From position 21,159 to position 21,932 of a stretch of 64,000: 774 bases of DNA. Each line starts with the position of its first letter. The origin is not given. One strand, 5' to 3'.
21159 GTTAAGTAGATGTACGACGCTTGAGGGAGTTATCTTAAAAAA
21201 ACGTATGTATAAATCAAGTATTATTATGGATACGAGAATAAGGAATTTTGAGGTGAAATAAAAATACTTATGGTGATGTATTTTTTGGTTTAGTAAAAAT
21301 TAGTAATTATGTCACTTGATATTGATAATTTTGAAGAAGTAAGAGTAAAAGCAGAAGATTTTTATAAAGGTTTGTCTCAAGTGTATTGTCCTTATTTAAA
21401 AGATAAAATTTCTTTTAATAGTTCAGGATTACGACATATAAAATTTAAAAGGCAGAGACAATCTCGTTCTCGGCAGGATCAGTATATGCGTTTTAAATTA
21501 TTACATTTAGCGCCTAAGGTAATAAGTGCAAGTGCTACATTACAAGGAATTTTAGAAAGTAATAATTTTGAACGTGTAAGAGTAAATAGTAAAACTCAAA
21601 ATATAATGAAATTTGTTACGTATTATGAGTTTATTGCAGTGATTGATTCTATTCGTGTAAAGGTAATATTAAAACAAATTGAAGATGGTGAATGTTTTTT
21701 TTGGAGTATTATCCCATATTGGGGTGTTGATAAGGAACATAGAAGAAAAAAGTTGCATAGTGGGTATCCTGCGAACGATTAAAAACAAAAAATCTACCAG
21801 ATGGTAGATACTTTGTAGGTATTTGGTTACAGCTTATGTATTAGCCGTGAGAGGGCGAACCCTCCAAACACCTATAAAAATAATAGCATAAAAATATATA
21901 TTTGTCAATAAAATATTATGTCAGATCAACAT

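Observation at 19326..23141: Co-directional exonuclease - PIF1 helicase - unknown - DUF2130-like coiled-coil nuclease cluster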

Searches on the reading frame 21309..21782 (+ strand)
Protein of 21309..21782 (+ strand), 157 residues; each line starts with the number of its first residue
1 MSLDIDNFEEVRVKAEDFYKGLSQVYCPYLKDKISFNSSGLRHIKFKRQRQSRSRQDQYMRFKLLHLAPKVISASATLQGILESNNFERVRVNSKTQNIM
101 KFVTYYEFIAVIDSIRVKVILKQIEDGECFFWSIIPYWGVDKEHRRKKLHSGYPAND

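Call 3: search_protein_families(library=pfam, proteins=[window:21309-21782:+], max_evalue=0.01)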
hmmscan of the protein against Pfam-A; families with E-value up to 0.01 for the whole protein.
window:21309-21782:+ (157 aa): 1 family
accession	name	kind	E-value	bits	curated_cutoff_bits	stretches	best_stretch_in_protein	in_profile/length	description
PF18798.6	LPD3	-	0.0032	18.1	27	1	7-128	2-111/114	Large polyvalent protein-associated domain 3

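Call 4: search_protein_families(library=padloc, proteins=[window:21309-21782:+], max_evalue=0.01)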
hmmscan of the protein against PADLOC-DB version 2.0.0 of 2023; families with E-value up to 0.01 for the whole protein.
window:21309-21782:+ (157 aa): 0 families

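Call 5: search_protein_families(library=ncbifam, proteins=[window:21309-21782:+], max_evalue=0.01)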
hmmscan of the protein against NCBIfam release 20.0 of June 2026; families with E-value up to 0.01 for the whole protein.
window:21309-21782:+ (157 aa): 0 families

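Call 33: search_protein_representatives(protein=window:21309-21782:+)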
Query: 157 residues. Proteins with E-value up to 0.001 (for the whole library): 603; up to 1e-10: 199; up to 1e-30: 19. The best 150 are listed.
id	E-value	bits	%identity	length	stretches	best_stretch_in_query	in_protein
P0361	8.8e-58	211.3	58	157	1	2-157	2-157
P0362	1.8e-52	194.1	55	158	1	6-157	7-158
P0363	4.7e-47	176.5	50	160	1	5-157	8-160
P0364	1.6e-45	171.6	50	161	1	4-157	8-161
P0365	1.3e-37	145.8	47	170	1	7-157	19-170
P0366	3.2e-36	141.3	45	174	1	3-157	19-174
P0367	5.5e-36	140.6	45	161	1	1-157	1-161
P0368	7.2e-36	140.2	45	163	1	6-157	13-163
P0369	7.8e-35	136.8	43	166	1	4-157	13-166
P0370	1.0e-34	136.5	43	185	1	8-151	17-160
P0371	4.8e-34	134.3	45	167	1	8-157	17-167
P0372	1.1e-33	133.1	42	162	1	6-157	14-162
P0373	2.5e-33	132.0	48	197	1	6-145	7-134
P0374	4.7e-33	131.1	41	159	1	7-157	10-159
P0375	3.0e-32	128.5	42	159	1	6-149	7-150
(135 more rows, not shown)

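Call 35: search_protein_families(library=pfam, alignment_id=A2, max_evalue=0.01)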
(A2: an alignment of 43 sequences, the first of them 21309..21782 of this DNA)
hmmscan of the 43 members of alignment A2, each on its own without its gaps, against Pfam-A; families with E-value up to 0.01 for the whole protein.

A. member 1, window:21309-21782:+ (157 aa): 1 family
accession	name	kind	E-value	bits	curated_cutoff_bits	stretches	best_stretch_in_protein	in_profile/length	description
PF18798.6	LPD3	-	0.0032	18.1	27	1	7-128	2-111/114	Large polyvalent protein-associated domain 3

B. families by the number of members that match (of 43 scanned): 1 family
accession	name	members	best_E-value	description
PF18798.6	LPD3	14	1.7e-06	Large polyvalent protein-associated domain 3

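Call 37: search_solved_structures(query=A2, max_evalue=1)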
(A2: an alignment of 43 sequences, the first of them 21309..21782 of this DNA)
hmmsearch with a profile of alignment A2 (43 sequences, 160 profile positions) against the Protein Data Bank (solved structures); distinct sequences matched with E-value up to 1: 0.

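Call 39: find_related_loci(query=A3, collection=metagenome_contigs, flank=8000)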
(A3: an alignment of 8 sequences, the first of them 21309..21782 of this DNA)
Query A3 (157 aa) in metagenome_contigs; peptide patterns used: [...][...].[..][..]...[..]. (x = any residue, [..] = any of these).
541 stretches matched a pattern; 490 encode a relative of the query (tblastn E <= 1e-3); the best 80 are kept; 80 distinct loci.
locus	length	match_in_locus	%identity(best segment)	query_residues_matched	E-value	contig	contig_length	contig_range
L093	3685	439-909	64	1-157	3e-73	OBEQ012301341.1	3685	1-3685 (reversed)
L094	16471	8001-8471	62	1-157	7e-69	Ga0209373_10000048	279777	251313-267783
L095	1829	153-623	61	1-157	5e-69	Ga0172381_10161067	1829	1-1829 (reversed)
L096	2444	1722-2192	58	1-157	2e-66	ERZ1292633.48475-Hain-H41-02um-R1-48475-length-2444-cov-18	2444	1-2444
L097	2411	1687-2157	58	1-157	2e-66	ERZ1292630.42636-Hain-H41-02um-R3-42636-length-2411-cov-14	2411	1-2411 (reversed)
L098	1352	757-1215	59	5-157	4e-67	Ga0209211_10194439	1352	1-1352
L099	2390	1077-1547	56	1-157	1e-63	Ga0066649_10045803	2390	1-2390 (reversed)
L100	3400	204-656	57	7-157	4e-62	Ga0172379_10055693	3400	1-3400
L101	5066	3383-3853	57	1-157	2e-61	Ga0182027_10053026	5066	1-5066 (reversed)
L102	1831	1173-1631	57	5-157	3e-63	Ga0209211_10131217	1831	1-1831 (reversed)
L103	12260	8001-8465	56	3-157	5e-61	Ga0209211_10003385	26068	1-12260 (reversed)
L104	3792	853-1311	56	5-157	1e-60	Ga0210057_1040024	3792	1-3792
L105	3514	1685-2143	56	5-157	1e-60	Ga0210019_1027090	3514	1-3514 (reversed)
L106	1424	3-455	57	7-157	4e-63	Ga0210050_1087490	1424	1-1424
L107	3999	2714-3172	56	5-157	1e-60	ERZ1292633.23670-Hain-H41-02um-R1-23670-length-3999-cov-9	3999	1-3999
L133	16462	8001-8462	55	4-157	2e-56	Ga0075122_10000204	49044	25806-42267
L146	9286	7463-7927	54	3-157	5e-56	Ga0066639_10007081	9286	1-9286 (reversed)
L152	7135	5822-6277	54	6-157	1e-55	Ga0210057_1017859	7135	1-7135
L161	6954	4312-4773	52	4-157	8e-55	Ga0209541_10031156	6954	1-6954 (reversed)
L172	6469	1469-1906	53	6-151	1e-54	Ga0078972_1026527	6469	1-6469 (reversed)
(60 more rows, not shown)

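Call 53: search_dna_similar(query=window:21309-21779:+, collection=phages, mode=protein, max_rows=12, max_evalue=0.001)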
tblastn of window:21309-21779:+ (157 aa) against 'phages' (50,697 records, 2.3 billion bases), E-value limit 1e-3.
No match.

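Call 56: search_protein_families(library=pfam, proteins=[L133:6192-7976:+, L133:8965-9744:+, L133:9728-10918:+, L161:1810-2736:+, L161:2739-4289:+, L161:4915-5442:+, L161:5505-6344:+, L152:2597-3745:+, L172:2190-2666:+, L146:5255-6823:+], max_evalue=0.001)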
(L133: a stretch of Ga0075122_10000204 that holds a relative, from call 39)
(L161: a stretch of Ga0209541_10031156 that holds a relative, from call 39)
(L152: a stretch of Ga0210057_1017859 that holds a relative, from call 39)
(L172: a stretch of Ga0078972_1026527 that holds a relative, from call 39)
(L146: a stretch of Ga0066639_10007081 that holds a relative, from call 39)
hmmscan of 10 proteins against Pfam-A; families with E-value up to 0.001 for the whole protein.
L133:6192-7976:+ (594 aa): 4 families
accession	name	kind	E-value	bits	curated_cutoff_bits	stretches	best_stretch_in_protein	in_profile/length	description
PF02384.22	N6_Mtase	-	2.2e-103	346.3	20.4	1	237-555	2-310/311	N-6 DNA Methylase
PF12161.14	HsdM_N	-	8.5e-27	94.9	24.5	1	82-225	2-135/135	HsdM N-terminal domain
PF05175.20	MTS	-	0.00025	21.1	23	1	271-369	21-111/170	Methyltransferase small domain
PF07669.17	Eco57I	-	0.00038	21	25.3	0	357-447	75-169/171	Eco57I restriction-modification methylase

L133:8965-9744:+ (259 aa): 1 family
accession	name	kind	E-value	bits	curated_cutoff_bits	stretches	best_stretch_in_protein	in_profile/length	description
PF18864.6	AbiTii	-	2.4e-23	83.8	27.6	1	2-120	45-166/189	AbiTii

L133:9728-10918:+ (396 aa): 1 family
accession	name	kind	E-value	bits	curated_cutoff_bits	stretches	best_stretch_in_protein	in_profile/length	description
PF01420.25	Methylase_S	-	2.2e-27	96.7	22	1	14-198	1-168/168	Type I restriction modification DNA specificity domain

L161:1810-2736:+ (308 aa): 2 families
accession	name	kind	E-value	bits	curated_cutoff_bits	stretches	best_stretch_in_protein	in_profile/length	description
PF01939.22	NucS_C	-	1.4e-09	38.4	24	1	200-279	11-87/124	Endonuclease NucS C-terminal domain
PF06250.17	YhcG_C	-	9.5e-06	26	32.5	1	182-300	21-141/157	YhcG PDDEXK nuclease domain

L161:2739-4289:+ (516 aa): 4 families
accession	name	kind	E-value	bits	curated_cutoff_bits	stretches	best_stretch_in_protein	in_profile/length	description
PF02384.22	N6_Mtase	-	1.5e-94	317.2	20.4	1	157-472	3-306/311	N-6 DNA Methylase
PF12161.14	HsdM_N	-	1.3e-18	68.3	24.5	1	8-134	1-114/135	HsdM N-terminal domain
PF07669.17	Eco57I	-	2.5e-07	31.4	25.3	1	277-370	70-166/171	Eco57I restriction-modification methylase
PF01170.24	UPF0020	-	7.2e-05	23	22.3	1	201-293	30-133/197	RMKL-like, methyltransferase domain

L161:4915-5442:+ (175 aa): 0 families

L161:5505-6344:+ (279 aa): 0 families

L152:2597-3745:+ (382 aa): 2 families
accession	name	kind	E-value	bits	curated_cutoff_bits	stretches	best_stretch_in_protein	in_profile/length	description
PF13784.11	Fic_N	-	1.6e-23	83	26.7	1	41-119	3-81/82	Fic/DOC family N-terminal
PF02661.23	Fic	-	1.4e-17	64.7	24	1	126-231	1-93/93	Fic/DOC family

L172:2190-2666:+ (158 aa): 0 families

L146:5255-6823:+ (522 aa): 2 families
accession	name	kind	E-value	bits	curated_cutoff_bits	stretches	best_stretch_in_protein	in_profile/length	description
PF01555.25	N6_N4_Mtase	-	4.8e-44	151.4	26.7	1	60-391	1-219/221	DNA methylase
PF03602.21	Cons_hypoth95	-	0.00053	20.1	24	0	13-88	70-139/182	Conserved hypothetical protein 95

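Call 64: predict_structure(alignment_id=A2)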
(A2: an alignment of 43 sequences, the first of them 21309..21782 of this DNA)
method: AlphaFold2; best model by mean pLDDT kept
length: 157 residues; sequences in the alignment: 43
mean_pLDDT: 91.5   pTM: 0.85
mean pLDDT of the five models: 91.5, 90.8, 90.3, 90.1, 89.5
residues with pLDDT >= 90: 121; 70-90: 23; 50-70: 13; < 50: 0
segments of 3 or more residues with pLDDT < 50: none
pLDDT, mean of each block of 10 residues (from residue 1): 80 97 97 97 92 93 97 96 95 93 97 93 97 82 69 85
secondary structure, 60 per line:
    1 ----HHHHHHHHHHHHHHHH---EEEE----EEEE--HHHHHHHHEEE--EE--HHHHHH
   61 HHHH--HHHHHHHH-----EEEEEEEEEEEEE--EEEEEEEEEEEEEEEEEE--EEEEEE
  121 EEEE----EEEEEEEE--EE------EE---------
elements in order: H5-20 E24-27 E32-35 H38-45 E46-48 H55-64 H67-74 E80-92 E95-112 E115-124 E129-136

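Call 75: fold_search(model_id=the predicted structure, library=pdb)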
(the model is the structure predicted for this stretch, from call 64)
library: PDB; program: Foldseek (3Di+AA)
matches with E <= 10: 316; with E <= 0.001: 0
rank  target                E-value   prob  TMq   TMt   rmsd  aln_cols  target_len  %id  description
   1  5kp3_B                2.2e-01  0.09  0.18  0.21  14.8       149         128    7  Crystal Structure of Ketosteroid Isomerase from Pseudomonas putida (pKSI) bound to Equilenin; D40N, Y57(Cl-Y) (released 2016-09-07)
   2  8pnq_B                4.3e-01  0.04  0.14  0.05  16.6       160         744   11  Influenza A/H7N9 polymerase in elongation state with continuous Pol II pS5 CTD peptide mimic bound in site 1A/2A (released 2024-02-21)
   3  8p0w_A                5.4e-01  0.11  0.21  0.18  22.5       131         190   13  Structure of the human Commander complex COMMD ring (released 2024-03-20)
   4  6tzd_B                5.4e-01  0.08  0.19  0.23  14.9       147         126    7  Crystal Structure of Ketosteroid Isomerase from Pseudomonas Putida (pKSI) bound to 4-Androstenedione at 280 K (released 2020-08-19)
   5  5g2g_B                5.7e-01  0.09  0.19  0.23  14.7       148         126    9  Crystal structure of ketosteroid isomerase containing M116K mutation in the equilenin-bound form (released 2016-07-13)
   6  5kp4_B                6.1e-01  0.08  0.20  0.23  14.8       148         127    9  Crystal Structure of Ketosteroid Isomerase from Pseudomonas putida (pKSI) bound to 19-nortestosterone (released 2016-09-07)
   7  3t8n_F                6.1e-01  0.08  0.19  0.22  14.9       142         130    8  Crystal structure of ketosteroid isomerase Y16AD103A from Pseudomonas putida (released 2011-11-23)
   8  3t8n_B                6.1e-01  0.08  0.19  0.22  14.6       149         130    8  Crystal structure of ketosteroid isomerase Y16AD103A from Pseudomonas putida (released 2011-11-23)
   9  2c2i_A                6.5e-01  0.06  0.15  0.16  11.5        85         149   14  Structure and function of Rv0130, a conserved hypothetical protein from M.tuberculosis (released 2006-09-14)
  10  3rgr                  6.9e-01  0.08  0.18  0.21  14.2       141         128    9  Crystal structure of ketosteroid isomerase M116A from Pseudomonas putida (released 2012-08-22)
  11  3t8u_B                7.3e-01  0.06  0.18  0.21  13.8       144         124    8  Crystal structure of ketosteroid isomerase Y14AY55FD99A from Pseudomonas testosteroni (released 2011-11-23)
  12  3owu_A                7.3e-01  0.06  0.19  0.22  15.2       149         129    9  Crystal Structure of Ketosteroid Isomerase D40N/C69S/C81S/C97S/F86C-CN from P. putida with Bound Equilenin (released 2011-09-21)
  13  7rxk_B                7.3e-01  0.06  0.16  0.18  14.7       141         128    9  Multi-conformer model of Apo Ketosteroid Isomerase Y32F/Y57F mutant from Pseudomonas Putida (pKSI) at 250 K (released 2022-11-09)
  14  1oh0_A                7.3e-01  0.05  0.16  0.18  14.8       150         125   11  CRYSTAL STRUCTURE OF KETOSTEROID ISOMERASE COMPLEXED WITH EQUILENIN (released 2003-06-04)
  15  5g2g_A                7.3e-01  0.05  0.16  0.18  15.1       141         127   11  Crystal structure of ketosteroid isomerase containing M116K mutation in the equilenin-bound form (released 2016-07-13)
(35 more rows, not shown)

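Call 82: search_protein_families(library=padloc, alignment_id=A2, max_evalue=0.01)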
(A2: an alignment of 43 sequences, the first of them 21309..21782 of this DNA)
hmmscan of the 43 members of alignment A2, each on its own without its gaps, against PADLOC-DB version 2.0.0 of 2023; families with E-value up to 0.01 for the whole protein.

A. member 1, window:21309-21782:+ (157 aa): 0 families

B. families by the number of members that match (of 43 scanned): 5 families
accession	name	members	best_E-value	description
PDLC04359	PDC-M04B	2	0.00036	-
PDLC00345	PtuB1|PtuB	2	0.0057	Unknown function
PDLC00353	PtuB1|PtuB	1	0.0011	Unknown function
PDLC04592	PDC-M34B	1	0.002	-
PDLC00156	HamA1|HamA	1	0.0079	DUF1837 domain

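Call 83: search_protein_families(library=phrogs, proteins=[window:21309-21779:+], max_evalue=0.001)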
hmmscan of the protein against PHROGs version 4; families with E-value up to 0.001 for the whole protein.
window:21309-21779:+ (157 aa): 0 families
